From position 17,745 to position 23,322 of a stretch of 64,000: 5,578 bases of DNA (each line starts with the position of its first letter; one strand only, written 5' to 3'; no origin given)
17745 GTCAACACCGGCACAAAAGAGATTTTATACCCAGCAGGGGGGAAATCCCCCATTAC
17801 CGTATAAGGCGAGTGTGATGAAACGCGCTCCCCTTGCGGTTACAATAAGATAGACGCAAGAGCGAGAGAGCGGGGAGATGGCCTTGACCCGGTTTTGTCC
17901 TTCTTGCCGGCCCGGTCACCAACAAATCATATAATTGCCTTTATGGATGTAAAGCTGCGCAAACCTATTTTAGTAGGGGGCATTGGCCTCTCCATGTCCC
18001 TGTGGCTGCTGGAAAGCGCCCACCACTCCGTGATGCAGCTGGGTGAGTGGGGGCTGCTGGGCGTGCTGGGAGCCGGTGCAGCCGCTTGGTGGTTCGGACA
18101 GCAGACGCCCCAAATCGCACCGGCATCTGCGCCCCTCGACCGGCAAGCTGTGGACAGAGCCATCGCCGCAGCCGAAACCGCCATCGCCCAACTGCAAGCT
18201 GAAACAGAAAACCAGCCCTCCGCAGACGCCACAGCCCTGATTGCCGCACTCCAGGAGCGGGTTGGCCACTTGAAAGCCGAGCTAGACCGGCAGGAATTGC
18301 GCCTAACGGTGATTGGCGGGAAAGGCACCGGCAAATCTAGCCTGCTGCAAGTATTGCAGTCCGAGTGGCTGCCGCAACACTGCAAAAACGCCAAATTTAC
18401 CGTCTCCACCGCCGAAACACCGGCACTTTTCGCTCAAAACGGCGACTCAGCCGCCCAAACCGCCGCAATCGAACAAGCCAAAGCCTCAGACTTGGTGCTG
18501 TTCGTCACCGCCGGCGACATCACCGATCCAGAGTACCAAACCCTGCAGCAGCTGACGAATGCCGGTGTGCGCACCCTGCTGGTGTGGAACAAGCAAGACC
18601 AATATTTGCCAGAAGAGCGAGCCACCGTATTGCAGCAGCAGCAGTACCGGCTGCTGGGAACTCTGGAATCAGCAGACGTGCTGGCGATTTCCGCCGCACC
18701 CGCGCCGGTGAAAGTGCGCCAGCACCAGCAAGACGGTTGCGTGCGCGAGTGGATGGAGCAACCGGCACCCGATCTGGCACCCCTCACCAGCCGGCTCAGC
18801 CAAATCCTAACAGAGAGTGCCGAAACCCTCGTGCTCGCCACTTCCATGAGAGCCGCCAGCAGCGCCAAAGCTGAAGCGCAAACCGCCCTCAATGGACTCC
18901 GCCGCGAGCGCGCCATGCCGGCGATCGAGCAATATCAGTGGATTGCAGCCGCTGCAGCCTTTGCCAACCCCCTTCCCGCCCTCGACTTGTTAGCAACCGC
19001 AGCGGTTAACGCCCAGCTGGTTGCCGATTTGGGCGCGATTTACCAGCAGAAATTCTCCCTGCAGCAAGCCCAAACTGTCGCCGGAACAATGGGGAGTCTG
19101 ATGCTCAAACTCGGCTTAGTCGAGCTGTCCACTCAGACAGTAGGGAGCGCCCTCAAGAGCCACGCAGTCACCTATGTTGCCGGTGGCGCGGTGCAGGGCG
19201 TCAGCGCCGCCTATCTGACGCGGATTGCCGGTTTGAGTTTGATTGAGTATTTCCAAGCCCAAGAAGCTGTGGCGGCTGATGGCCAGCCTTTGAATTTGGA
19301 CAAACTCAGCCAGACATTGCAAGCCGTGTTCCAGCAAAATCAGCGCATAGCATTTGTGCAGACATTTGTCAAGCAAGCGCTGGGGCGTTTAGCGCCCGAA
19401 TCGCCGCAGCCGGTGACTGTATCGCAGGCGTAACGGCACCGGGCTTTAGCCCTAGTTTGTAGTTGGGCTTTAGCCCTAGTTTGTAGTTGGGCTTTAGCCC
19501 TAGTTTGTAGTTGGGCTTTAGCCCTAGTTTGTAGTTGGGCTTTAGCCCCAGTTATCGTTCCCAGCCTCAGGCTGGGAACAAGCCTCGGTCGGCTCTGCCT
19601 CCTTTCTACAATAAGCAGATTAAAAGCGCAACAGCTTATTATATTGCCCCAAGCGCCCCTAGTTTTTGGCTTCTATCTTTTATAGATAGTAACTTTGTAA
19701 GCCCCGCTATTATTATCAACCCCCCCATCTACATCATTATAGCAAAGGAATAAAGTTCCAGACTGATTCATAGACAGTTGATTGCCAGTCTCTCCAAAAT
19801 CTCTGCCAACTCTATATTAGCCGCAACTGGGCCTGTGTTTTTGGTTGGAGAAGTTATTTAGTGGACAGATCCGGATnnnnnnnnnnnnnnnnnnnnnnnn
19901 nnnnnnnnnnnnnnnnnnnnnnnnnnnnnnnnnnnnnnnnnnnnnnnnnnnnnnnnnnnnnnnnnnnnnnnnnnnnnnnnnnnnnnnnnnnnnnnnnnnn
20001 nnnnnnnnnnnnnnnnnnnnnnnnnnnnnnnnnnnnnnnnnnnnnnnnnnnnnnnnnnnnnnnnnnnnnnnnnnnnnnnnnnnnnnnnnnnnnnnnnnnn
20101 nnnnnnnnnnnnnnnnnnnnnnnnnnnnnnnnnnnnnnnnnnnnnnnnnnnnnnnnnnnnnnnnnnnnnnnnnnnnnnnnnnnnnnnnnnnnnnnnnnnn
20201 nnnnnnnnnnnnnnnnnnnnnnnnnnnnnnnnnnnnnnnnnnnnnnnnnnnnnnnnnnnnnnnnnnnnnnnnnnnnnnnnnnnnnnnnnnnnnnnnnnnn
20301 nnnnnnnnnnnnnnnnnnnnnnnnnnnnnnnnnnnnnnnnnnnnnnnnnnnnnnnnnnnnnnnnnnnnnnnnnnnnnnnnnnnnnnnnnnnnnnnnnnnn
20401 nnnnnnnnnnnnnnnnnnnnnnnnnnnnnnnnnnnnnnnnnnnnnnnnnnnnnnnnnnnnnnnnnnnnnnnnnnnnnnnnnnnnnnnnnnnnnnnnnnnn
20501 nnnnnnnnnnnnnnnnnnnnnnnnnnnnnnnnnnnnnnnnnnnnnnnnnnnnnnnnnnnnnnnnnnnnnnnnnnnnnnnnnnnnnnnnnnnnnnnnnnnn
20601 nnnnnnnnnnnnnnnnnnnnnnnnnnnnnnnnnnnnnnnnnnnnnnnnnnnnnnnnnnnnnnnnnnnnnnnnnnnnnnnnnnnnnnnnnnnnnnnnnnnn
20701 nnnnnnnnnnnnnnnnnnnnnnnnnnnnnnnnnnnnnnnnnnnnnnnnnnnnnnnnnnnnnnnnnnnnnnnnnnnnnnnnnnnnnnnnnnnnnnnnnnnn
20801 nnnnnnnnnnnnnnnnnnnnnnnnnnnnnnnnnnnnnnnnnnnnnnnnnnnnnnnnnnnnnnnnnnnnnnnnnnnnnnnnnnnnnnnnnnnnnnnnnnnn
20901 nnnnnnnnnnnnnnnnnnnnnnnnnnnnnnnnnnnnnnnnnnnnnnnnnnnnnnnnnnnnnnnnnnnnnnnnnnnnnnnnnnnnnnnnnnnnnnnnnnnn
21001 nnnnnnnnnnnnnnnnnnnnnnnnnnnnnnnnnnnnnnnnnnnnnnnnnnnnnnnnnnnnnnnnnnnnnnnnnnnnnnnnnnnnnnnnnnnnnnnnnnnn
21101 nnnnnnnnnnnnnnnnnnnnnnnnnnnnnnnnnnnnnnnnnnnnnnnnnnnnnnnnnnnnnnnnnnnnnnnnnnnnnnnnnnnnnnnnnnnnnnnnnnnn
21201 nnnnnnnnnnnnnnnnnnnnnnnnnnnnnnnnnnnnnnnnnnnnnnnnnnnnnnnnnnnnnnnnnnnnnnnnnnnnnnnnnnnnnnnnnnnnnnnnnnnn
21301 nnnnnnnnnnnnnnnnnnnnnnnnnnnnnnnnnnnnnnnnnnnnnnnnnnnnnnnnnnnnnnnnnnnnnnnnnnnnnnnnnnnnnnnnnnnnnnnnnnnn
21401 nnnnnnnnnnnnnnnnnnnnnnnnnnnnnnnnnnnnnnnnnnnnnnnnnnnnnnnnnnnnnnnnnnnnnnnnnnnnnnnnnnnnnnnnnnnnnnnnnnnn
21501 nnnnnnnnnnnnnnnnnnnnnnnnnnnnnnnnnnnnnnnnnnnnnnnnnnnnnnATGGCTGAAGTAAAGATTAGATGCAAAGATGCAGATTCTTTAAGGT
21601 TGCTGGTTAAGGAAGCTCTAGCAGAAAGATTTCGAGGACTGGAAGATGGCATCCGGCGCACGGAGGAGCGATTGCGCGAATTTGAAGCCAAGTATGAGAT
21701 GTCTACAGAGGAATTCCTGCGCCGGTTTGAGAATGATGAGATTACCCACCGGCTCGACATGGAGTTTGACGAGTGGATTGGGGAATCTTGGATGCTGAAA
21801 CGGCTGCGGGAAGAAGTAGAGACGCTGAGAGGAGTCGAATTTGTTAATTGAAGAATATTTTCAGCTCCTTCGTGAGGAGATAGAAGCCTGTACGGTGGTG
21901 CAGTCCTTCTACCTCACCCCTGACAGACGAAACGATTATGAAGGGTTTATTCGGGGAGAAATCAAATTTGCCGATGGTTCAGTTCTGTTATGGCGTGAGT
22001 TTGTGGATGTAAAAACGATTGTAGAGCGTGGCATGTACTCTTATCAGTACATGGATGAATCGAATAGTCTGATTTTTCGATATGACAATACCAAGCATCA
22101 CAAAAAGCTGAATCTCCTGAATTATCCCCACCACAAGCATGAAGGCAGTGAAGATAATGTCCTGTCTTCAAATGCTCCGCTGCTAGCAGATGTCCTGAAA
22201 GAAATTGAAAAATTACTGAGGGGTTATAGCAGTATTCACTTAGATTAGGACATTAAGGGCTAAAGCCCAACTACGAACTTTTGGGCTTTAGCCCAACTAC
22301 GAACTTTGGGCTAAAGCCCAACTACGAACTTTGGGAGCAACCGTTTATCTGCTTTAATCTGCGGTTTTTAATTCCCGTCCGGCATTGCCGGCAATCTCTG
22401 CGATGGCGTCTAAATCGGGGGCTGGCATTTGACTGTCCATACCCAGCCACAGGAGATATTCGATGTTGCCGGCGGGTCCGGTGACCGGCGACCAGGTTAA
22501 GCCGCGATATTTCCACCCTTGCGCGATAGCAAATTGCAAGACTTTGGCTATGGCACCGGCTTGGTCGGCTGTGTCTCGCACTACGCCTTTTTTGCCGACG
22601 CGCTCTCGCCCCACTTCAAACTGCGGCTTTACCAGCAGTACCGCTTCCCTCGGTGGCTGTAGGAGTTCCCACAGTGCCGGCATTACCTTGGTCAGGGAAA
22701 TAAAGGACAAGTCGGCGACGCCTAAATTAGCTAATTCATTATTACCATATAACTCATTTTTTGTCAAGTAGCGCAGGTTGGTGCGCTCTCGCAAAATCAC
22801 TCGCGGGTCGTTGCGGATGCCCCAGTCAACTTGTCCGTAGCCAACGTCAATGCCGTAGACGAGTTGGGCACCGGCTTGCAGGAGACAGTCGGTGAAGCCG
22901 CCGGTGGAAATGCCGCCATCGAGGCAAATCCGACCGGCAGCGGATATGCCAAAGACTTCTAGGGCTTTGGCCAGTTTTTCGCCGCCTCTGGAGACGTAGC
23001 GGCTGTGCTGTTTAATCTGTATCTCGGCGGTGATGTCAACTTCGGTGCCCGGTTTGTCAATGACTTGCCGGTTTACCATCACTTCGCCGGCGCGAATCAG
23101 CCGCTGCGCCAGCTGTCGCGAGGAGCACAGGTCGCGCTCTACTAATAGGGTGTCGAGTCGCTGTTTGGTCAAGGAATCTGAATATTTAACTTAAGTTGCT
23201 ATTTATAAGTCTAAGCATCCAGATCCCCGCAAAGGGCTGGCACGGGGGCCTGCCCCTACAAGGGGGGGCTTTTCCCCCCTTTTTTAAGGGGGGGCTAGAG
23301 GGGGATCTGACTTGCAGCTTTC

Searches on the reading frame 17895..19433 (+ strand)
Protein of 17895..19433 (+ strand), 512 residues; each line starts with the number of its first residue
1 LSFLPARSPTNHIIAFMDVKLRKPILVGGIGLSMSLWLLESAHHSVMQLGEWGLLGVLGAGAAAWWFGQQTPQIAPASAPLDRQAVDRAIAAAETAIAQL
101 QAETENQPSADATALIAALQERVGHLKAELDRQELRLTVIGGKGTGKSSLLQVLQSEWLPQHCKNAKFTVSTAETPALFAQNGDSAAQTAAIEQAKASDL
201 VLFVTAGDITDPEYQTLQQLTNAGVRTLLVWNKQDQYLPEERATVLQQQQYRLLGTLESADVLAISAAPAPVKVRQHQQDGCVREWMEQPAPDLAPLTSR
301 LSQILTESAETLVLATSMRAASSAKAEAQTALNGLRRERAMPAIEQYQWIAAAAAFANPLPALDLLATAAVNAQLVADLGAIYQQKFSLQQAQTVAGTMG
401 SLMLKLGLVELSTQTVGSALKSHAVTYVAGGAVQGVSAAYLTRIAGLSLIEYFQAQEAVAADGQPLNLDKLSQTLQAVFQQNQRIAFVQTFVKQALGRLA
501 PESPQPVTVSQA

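Call 7: search_protein_families(library=pfam, proteins=[window:17895-19433:+])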
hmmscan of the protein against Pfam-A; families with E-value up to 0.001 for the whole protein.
window:17895-19433:+ (512 aa): 1 family
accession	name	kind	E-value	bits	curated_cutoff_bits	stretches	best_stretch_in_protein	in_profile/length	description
PF05128.17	DUF697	-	2.5e-41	141.6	27.7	1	322-484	4-162/162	Domain of unknown function (DUF697)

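Call 8: search_protein_families(library=ncbifam, proteins=[window:17895-19433:+])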
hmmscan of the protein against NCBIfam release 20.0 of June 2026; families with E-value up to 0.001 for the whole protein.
window:17895-19433:+ (512 aa): 4 families
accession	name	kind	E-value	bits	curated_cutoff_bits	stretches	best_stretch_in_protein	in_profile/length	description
NF049994.1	slr1306_fam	domain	4.3e-204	678.4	490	1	23-500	1-469/470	slr1306 family protein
TIGR03594.1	GTPase_EngA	equivalog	7.8e-06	25.1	306.7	0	185-268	245-330/432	ribosome biogenesis GTPase Der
NF000908.1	PRK00089.1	equivalog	0.00046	19.6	237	0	186-268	71-151/291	GTPase Era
NF045781.1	Spaf1101_AAA_ATP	equivalog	0.00053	18.5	475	0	139-167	348-375/836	Spaf_1101 family AAA-like ATPase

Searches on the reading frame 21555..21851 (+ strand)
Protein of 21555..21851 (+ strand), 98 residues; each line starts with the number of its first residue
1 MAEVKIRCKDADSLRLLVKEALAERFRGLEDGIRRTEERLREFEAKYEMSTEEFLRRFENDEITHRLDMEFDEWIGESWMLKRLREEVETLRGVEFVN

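Call 7: search_protein_families(library=pfam, proteins=[window:21555-21851:+])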
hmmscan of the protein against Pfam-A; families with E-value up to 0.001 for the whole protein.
window:21555-21851:+ (98 aa): 0 families

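Call 8: search_protein_families(library=ncbifam, proteins=[window:21555-21851:+])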
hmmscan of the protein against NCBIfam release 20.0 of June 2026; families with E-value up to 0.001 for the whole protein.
window:21555-21851:+ (98 aa): 1 family
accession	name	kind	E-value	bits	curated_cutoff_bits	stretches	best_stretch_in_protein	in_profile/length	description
NF045776.1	TumA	equivalog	0.00065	19.8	100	1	38-88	20-68/76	antitoxin TumA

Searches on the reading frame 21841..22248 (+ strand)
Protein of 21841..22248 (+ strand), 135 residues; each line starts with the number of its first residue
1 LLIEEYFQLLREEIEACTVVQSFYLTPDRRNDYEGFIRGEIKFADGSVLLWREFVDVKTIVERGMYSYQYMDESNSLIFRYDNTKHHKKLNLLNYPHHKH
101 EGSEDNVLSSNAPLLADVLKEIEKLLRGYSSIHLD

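Call 7: search_protein_families(library=pfam, proteins=[window:21841-22248:+])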
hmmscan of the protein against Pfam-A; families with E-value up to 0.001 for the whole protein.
window:21841-22248:+ (135 aa): 1 family
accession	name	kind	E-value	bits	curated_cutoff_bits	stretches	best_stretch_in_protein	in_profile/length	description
PF20126.4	TumE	-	1.2e-21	76.9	23.4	1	41-126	1-80/81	Toxin TumE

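Call 8: search_protein_families(library=ncbifam, proteins=[window:21841-22248:+])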
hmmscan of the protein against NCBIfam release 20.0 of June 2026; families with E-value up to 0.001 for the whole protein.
window:21841-22248:+ (135 aa): 1 family
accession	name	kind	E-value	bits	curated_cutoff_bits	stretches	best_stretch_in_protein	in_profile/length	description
NF045777.1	TumE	equivalog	2.1e-14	53.5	90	1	4-122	7-122/122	toxin TumE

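Call 37: find_homologous_proteins(query=window:21841-22248:+)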
Query window:21841-22248:+ (135 aa): 421 proteins with E <= 0.001 among 461 candidates; the best 120 are listed.
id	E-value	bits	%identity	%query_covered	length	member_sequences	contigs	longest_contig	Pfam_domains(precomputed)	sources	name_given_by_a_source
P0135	2.3e-72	259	92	93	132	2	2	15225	PF20126.5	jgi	jgi:hypothetical protein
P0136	6.9e-62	225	79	93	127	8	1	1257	PF20126.5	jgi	jgi:hypothetical protein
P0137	2.3e-59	217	76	93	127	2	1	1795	PF20126.5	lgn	-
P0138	5.7e-59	216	76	93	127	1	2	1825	PF20126.5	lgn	-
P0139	8.5e-58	212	75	93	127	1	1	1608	PF20126.5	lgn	-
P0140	5.9e-56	206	76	93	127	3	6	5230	PF20126.5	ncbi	-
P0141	1.0e-54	202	72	93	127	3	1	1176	PF20126.5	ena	-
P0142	1.4e-54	202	74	93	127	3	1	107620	PF20126.5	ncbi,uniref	ncbi:DUF6516 family protein [Aerosakkonemataceae cyanobacterium BLCC-F154]|uniref:DUF6516 family pro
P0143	1.6e-54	201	72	93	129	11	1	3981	PF20126.5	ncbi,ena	-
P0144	1.8e-53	198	75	93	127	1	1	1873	PF20126.5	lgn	-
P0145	2.3e-53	198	71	93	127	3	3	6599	PF20126.5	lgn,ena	-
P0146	2.9e-53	197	71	93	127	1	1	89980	PF20126.5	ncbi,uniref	ncbi:DUF6516 family protein [Aerosakkonema sp. BLCC-F183]|uniref:toxin-antitoxin system TumE family 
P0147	3.9e-53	197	73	93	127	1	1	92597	PF20126.5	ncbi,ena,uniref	ncbi:DUF6516 family protein [Microseira sp. BLCC-F43]|uniref:toxin-antitoxin system TumE family prot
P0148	7.8e-53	196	72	93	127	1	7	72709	PF20126.5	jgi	jgi:hypothetical protein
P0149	1.3e-52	195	71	93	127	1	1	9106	PF20126.5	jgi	jgi:Family of unknown function (DUF6516)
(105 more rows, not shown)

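Call 41: find_encoding_contigs(protein=P0135, flank=6000, max_places=3)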
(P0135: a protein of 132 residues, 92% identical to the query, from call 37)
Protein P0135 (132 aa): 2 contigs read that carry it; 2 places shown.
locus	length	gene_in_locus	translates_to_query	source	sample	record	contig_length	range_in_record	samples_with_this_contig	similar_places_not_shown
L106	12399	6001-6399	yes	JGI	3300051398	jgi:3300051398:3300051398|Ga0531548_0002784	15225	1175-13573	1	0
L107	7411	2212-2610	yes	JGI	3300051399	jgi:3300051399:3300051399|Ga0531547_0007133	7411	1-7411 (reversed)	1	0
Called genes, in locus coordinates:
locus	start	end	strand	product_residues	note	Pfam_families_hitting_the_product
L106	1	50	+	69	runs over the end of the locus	PF04343:DUF488 (weak)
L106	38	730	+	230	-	PF22557:DuOB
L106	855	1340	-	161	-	PF02604:PhdYeFM_antitox (faint)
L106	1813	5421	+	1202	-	PF02574:S-methyl_trans, PF00809:Pterin_bind, PF02607:B12-binding_2, PF02310:B12-binding, PF02965:Met_synt_B12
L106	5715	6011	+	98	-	-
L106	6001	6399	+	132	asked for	PF20126:TumE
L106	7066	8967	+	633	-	PF23414:Beta-prop_EML_2 (faint), PF24807:WD40_CDC20-Fz (weak), PF25391:WD40_Gbeta (weak), PF00400:WD40 (faint), PF07676:PD40 (faint), PF25174:Beta-prop_THOC3, PF25175:Beta-prop_WDR5, PF05419:GUN4, +9 more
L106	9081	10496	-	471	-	PF03055:RPE65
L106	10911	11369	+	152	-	PF01161:PBP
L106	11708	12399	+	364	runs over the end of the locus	-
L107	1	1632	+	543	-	?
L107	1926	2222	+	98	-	-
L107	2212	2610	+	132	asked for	PF20126:TumE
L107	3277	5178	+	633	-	PF23414:Beta-prop_EML_2 (faint), PF24807:WD40_CDC20-Fz (weak), PF25391:WD40_Gbeta (weak), PF00400:WD40 (faint), PF07676:PD40 (faint), PF25174:Beta-prop_THOC3, PF25175:Beta-prop_WDR5, PF05419:GUN4, +9 more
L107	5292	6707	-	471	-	PF03055:RPE65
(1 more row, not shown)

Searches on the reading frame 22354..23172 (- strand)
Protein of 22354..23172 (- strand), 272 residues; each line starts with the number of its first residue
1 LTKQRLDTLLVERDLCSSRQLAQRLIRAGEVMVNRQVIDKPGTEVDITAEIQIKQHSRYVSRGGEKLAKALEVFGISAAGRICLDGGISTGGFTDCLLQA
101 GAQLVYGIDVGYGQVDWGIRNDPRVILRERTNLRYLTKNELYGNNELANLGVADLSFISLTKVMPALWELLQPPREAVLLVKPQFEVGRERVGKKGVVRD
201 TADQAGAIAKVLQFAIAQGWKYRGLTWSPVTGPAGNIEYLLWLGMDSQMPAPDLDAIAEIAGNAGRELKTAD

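Call 7: search_protein_families(library=pfam, proteins=[window:22354-23172:-])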
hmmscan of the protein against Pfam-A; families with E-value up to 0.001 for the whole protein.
window:22354-23172:- (272 aa): 2 families
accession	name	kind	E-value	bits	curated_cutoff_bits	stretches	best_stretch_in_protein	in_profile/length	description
PF01728.25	FtsJ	-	4.7e-41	141.1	24.1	1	59-244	1-180/181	FtsJ-like methyltransferase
PF01479.30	S4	-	1.1e-12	47.8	22.8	1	4-50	1-47/48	S4 domain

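Call 8: search_protein_families(library=ncbifam, proteins=[window:22354-23172:-])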
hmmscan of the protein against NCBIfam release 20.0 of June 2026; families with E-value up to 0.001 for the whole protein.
window:22354-23172:- (272 aa): 5 families
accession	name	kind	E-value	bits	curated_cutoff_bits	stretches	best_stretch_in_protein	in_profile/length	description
TIGR00478.1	tly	subfamily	2.7e-87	291.8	185.8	1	5-238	1-228/228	TlyA family rRNA (cytidine-2'-O)-methyltransferase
NF049952.1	23rRNACMtaseTlyA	equivalog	5.9e-54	183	250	1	5-242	2-233/236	23S rRNA (cytidine-2'-O)-methyltransferase TlyA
TIGR01017.1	rpsD_bact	equivalog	6.3e-07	29.3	177.2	1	4-61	90-147/200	30S ribosomal protein S4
NF003717.0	PRK05327.1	equivalog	1.1e-05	25.4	116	1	3-66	91-154/202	30S ribosomal protein S4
NF003139.0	PRK04051.1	equivalog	0.00072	19.5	138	1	3-55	102-154/179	30S ribosomal protein S4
